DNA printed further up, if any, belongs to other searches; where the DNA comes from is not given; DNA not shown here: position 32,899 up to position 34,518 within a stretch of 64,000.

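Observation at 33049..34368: ClpX-type zinc finger fused to an orphan HutI-like amidohydrolase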

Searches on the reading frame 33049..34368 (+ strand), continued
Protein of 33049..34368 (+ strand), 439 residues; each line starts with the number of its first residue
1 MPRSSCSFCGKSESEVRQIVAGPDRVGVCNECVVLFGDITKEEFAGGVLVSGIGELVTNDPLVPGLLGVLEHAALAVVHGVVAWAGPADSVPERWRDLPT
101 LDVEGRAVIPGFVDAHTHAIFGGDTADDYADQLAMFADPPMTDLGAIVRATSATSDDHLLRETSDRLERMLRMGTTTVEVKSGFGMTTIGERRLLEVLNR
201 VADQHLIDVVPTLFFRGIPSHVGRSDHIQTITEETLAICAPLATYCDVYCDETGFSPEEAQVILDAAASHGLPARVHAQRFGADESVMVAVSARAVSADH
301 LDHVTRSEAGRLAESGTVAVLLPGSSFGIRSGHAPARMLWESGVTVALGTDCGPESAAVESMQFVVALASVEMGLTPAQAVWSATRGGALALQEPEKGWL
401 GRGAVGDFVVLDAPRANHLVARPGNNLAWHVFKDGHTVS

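Call 58: fold_search(model_id=the predicted structure, library=pdb)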
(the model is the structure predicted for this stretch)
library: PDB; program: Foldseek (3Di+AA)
matches with E <= 10: 1786; with E <= 0.001: 346
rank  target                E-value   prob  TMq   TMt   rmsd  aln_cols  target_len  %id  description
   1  2gok_A                9.4e-41  1.00  0.84  0.91   2.3       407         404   31  Crystal structure of the imidazolonepropionase from Agrobacterium tumefaciens at 1.87 A resolution (released 2006-04-25)
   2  2g3f_A                2.0e-40  1.00  0.81  0.85   3.3       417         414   29  Crystal Structure of imidazolonepropionase complexed with imidazole-4-acetic acid sodium salt, a substrate homologue (released 2006-09-26)
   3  2bb0_A                1.8e-39  1.00  0.82  0.87   3.2       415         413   29  Structure of Imidazolonepropionase from Bacillus subtilis (released 2006-09-26)
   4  2q09                  4.0e-38  1.00  0.81  0.88   2.9       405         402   28  Crystal structure of Imidazolonepropionase from environmental sample with bound inhibitor 3-(2,5-Dioxo-imidazolidin-4-yl (released 2007-06-05)
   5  2oof                  3.6e-37  1.00  0.81  0.88   2.8       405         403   28  The crystal structure of 4-imidazolone-5-propanoate amidohydrolase from environmental sample (released 2007-02-20)
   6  4l9x_A                1.5e-22  1.00  0.67  0.65   5.7       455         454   18  Triazine hydrolase from Arthobacter aurescens modified for maximum expression in E.coli (released 2014-05-21)
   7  5hmd_B                2.0e-22  1.00  0.66  0.64   5.6       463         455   17  Crystal structure of triazine hydrolase variant (Y215H/E241Q) (released 2016-11-02)
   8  4lh8_B                2.6e-22  1.00  0.69  0.67   5.3       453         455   17  Triazine hydrolase from Arthobacter aurescens modified for maximum expression in E.coli (released 2014-05-21)
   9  4l9x_B                3.1e-22  1.00  0.68  0.66   5.2       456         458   18  Triazine hydrolase from Arthobacter aurescens modified for maximum expression in E.coli (released 2014-05-21)
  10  4dzh                  3.7e-22  1.00  0.66  0.66   5.4       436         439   22  Crystal structure of an adenosine deaminase from xanthomonas campestris (target nysgrc-200456) with bound zn (released 2012-03-21)
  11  5hme_B                6.4e-22  1.00  0.70  0.68   4.5       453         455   17  Crystal structure of Triazine Hydrolase variant (P214T/Y215H) (released 2016-11-02)
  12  5hmf_A                7.7e-22  1.00  0.67  0.65   6.1       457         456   18  Crystal structure of triazine hydrolase variant (P214T/Y215H/E241Q) (released 2016-11-02)
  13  7ww2_A                1.3e-21  1.00  0.69  0.68   4.7       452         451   20  Structure of an Isocytosine specific deaminase Vcz (released 2023-02-22)
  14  5hmf_B                1.3e-21  1.00  0.69  0.67   5.5       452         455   17  Crystal structure of triazine hydrolase variant (P214T/Y215H/E241Q) (released 2016-11-02)
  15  5hme_A                1.4e-21  1.00  0.67  0.65   5.9       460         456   17  Crystal structure of Triazine Hydrolase variant (P214T/Y215H) (released 2016-11-02)
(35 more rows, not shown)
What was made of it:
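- On Imidazolonepropionase HutI (TIGR01224 equivalog): Foldseek top five hits are all HutI, TM 0.81-0.91, E from 1e-37 to 1e-40 (call 58)
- Closest known: Imidazolonepropionase HutI. Same: Same two-domain fold (TM 0.81-0.91, call 58).
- Checked: Its best solved-structure matches are the four imidazolonepropionases, with TM 0.81-0.91 (call 58).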

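Call 62: find_encoding_contigs(protein=P0020, flank=6000, max_places=2)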
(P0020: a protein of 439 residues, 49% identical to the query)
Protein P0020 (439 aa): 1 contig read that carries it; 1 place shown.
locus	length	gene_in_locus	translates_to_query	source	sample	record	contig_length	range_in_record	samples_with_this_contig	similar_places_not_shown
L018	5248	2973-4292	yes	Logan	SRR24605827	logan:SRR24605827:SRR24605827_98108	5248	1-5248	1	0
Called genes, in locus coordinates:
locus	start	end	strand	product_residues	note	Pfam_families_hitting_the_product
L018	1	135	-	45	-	?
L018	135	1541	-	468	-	PF03062:MBOAT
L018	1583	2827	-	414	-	PF02308:MgtC, PF13194:DUF4010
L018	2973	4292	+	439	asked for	PF06689:zf-C4_ClpX, PF01979:Amidohydro_1 (faint), PF07969:Amidohydro_3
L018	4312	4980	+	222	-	PF00702:Hydrolase, PF13419:HAD_2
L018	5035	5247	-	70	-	?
